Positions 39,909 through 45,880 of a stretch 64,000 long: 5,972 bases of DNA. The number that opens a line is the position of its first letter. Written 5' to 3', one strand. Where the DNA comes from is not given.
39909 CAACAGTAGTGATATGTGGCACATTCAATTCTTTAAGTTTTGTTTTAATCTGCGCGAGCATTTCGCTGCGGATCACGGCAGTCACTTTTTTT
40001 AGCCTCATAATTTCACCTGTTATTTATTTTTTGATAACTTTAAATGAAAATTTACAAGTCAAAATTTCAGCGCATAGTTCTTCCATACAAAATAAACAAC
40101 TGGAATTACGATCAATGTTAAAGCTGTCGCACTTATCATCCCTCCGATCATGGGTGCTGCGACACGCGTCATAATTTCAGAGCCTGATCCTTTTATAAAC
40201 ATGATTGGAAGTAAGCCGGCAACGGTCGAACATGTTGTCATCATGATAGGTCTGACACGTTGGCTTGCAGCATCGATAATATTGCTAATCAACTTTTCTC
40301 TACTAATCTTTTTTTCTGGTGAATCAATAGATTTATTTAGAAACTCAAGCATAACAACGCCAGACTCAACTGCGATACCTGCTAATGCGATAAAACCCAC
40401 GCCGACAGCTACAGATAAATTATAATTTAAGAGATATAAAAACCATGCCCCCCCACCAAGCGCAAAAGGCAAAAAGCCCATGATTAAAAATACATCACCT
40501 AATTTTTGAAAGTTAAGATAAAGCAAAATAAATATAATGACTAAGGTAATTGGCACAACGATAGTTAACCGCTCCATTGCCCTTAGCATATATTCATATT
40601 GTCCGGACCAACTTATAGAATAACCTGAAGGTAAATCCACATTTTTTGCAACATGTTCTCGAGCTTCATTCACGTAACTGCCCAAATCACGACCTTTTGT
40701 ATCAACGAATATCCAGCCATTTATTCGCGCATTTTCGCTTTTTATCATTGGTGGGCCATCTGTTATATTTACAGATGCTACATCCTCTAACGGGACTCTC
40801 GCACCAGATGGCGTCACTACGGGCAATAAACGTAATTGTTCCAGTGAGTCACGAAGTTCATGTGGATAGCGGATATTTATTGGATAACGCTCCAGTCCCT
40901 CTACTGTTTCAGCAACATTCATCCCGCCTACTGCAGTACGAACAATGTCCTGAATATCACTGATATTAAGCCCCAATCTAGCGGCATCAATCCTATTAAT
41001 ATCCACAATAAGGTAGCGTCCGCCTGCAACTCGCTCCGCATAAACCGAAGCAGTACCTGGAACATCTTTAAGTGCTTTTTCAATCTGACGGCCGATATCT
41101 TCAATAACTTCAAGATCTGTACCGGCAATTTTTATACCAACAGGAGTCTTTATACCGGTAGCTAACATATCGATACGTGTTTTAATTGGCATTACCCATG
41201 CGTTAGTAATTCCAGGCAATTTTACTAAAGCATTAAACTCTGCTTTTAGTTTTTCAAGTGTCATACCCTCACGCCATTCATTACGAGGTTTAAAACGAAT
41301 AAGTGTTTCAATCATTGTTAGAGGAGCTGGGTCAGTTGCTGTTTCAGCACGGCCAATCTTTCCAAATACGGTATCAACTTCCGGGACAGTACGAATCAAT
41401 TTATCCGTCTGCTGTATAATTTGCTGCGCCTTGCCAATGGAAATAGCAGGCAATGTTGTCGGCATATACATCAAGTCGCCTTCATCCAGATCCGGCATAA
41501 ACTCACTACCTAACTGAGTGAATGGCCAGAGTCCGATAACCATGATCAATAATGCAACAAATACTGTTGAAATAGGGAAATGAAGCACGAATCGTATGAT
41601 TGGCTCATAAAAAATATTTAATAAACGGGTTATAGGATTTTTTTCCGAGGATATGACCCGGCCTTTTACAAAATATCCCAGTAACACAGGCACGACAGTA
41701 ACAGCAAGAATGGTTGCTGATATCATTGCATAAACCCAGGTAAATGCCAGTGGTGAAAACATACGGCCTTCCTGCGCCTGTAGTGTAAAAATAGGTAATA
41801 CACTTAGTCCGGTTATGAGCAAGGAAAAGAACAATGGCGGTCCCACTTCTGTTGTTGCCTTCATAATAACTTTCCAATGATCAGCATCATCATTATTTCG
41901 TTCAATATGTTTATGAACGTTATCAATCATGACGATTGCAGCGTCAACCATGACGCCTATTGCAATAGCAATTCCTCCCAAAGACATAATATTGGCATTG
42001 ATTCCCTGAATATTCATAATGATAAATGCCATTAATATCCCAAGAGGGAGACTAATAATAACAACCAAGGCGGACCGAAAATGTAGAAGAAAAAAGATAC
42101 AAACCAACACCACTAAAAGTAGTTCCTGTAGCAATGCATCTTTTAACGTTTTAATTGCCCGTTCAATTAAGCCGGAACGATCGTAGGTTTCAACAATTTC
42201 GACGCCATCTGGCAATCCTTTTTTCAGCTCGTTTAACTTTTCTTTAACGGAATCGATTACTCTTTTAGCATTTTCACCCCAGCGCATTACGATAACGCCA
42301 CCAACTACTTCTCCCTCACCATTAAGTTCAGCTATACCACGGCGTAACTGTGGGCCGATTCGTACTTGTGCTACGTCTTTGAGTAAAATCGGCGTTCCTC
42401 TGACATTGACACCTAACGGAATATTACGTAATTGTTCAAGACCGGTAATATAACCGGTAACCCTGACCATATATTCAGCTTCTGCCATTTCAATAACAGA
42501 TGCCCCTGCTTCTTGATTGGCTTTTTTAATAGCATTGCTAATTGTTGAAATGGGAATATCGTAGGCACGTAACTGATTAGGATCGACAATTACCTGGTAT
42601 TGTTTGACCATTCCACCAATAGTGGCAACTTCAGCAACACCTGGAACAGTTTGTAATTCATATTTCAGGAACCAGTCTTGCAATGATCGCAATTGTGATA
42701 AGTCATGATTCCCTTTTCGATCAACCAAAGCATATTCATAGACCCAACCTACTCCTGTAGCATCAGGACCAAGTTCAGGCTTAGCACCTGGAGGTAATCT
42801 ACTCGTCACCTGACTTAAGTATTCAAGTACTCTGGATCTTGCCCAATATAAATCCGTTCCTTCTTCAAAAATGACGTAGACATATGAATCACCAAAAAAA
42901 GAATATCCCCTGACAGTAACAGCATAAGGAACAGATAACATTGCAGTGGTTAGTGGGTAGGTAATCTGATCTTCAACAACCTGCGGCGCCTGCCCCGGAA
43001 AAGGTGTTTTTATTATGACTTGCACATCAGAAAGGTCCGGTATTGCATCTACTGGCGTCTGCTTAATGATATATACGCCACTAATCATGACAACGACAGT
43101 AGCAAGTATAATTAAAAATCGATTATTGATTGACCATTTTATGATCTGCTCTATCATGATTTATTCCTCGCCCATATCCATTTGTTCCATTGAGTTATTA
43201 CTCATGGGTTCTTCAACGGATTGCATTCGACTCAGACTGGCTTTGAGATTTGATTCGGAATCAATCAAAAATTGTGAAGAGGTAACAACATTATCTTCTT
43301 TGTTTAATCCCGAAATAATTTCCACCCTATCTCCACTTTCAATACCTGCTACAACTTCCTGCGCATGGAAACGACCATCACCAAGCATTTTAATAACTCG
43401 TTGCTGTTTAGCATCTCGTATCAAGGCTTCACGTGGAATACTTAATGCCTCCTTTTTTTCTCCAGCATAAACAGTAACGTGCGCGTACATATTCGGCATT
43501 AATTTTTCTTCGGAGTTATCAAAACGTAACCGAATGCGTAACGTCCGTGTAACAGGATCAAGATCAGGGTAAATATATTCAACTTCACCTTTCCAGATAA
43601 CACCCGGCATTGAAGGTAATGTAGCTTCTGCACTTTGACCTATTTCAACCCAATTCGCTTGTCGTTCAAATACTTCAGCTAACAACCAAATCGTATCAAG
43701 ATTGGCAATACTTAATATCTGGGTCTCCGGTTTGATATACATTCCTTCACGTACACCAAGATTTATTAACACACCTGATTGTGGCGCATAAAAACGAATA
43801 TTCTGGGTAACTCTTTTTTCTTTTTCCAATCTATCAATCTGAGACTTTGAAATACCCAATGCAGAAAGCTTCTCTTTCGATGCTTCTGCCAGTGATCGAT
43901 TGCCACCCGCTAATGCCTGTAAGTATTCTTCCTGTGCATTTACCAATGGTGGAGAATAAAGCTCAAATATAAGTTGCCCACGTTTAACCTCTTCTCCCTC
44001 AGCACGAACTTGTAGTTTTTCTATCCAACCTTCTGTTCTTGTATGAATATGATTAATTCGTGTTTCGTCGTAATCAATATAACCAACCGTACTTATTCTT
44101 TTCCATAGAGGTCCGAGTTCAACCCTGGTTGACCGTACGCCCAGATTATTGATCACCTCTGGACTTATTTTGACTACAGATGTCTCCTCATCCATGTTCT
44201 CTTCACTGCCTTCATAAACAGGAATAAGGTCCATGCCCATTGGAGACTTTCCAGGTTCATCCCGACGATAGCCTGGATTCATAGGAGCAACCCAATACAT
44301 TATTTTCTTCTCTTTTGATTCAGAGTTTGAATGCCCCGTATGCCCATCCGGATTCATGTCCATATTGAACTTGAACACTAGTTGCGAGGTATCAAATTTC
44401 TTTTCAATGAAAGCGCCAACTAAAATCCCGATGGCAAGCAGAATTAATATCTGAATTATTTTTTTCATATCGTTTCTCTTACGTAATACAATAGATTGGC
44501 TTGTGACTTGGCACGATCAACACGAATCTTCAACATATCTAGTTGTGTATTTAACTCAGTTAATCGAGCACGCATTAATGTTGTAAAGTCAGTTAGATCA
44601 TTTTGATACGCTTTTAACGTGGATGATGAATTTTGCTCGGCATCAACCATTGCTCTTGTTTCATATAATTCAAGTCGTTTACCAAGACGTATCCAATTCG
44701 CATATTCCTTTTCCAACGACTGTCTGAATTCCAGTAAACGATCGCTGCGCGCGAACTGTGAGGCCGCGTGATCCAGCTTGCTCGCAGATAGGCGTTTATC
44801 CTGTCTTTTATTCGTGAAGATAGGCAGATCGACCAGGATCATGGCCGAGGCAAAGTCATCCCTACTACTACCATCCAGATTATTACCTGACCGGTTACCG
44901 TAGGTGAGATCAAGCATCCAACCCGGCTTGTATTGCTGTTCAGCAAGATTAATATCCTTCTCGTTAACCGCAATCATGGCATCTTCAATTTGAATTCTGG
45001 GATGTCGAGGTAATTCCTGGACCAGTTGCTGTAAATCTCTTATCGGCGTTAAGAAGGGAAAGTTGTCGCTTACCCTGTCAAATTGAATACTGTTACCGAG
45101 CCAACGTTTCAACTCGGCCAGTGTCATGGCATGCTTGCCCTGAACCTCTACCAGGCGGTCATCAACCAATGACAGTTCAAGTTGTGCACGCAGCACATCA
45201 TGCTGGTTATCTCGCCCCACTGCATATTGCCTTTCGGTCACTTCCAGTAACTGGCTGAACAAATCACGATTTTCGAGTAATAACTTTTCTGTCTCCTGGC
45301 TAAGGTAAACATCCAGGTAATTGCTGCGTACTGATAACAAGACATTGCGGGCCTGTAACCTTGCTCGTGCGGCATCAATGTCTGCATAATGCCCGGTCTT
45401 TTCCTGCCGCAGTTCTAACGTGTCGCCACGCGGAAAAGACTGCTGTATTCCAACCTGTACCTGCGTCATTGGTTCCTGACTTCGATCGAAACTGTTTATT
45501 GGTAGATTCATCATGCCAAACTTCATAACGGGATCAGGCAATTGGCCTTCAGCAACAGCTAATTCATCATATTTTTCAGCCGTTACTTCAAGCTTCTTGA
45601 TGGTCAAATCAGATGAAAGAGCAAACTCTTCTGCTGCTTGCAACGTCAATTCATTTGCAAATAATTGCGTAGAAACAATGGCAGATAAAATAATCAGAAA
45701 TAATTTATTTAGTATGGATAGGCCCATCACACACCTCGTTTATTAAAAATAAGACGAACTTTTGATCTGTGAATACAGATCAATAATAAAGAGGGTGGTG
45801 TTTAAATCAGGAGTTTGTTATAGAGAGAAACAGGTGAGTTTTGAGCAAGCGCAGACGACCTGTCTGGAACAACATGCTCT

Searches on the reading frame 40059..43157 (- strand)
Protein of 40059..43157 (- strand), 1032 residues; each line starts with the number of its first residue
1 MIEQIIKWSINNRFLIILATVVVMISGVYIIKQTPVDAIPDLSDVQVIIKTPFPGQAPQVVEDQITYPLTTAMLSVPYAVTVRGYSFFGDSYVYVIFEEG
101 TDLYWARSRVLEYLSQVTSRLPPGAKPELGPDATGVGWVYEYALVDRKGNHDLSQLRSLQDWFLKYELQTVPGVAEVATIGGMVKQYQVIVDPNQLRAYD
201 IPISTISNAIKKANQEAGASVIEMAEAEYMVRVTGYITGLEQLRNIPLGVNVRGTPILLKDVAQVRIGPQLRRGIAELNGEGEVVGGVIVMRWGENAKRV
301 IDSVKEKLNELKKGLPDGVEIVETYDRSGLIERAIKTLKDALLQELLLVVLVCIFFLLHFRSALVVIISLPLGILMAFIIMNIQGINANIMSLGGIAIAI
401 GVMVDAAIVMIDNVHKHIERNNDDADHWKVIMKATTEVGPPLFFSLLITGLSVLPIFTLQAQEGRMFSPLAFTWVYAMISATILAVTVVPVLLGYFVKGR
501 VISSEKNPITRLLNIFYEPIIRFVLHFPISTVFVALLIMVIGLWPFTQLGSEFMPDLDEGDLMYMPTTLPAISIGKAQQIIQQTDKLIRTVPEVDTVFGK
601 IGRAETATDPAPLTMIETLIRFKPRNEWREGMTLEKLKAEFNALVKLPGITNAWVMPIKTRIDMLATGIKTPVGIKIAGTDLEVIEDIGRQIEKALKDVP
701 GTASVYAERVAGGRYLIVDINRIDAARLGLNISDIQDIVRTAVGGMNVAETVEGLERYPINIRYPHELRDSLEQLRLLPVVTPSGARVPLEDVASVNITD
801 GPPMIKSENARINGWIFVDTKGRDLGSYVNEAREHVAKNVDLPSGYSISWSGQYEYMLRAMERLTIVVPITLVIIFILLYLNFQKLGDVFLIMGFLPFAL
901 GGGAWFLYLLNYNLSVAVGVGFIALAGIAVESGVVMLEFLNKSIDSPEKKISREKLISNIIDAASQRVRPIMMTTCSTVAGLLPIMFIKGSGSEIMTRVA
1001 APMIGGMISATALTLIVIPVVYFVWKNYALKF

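Call 42: search_protein_families(library=pfam, proteins=[window:40059-43157:-], max_evalue=0.0001)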
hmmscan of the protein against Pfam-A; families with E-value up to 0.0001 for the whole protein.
window:40059-43157:- (1032 aa): 2 families
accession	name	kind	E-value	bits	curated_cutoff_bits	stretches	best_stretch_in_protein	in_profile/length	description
PF00873.25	ACR_tran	-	2.1e-244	814.1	28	1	5-1024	1-1019/1021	AcrB/AcrD/AcrF family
PF03176.21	MMPL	-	5.2e-05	22.8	20.5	0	339-499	143-305/333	MMPL family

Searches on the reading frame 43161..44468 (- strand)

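Call 42: search_protein_families(library=pfam, proteins=[window:43161-44468:-], max_evalue=0.0001)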
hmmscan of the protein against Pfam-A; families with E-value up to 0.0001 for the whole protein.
window:43161-44468:- (435 aa): 4 families
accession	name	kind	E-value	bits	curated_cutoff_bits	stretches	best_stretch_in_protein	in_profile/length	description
PF16576.10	HlyD_D23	-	1.7e-81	273.1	30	1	121-329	2-214/214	Barrel-sandwich domain of CusB or HlyD membrane-fusion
PF13437.12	HlyD_3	-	4.2e-14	53.6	22.2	1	227-325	3-105/106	HlyD family secretion protein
PF19335.5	HMBD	-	1.2e-08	35.2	23.6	1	58-84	1-28/28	Heavy metal binding domain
PF16572.11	HlyD_D4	-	1.5e-05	25.2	26.4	1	168-217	2-52/55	Long alpha hairpin domain of cation efflux system protein, CusB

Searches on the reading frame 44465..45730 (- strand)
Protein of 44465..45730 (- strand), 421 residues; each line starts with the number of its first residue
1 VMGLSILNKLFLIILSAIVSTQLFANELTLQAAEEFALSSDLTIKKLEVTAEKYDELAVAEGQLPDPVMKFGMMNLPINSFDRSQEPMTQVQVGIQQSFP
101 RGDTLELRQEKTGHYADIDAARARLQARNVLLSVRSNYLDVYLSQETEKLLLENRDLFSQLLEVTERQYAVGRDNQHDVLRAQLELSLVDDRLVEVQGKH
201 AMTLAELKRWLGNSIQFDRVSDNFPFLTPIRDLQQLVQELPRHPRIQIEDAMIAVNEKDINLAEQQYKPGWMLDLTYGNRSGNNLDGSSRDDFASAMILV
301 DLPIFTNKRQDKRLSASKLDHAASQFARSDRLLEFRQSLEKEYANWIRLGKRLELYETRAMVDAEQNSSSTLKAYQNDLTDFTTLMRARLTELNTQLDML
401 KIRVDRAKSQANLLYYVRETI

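Call 42: search_protein_families(library=pfam, proteins=[window:44465-45730:-], max_evalue=0.0001)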
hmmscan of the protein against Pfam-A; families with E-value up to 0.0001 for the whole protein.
window:44465-45730:- (421 aa): 1 family
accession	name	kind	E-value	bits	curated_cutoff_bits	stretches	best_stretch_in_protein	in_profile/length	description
PF02321.23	OEP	-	3e-36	125.4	22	2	234-417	2-186/187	Outer membrane efflux protein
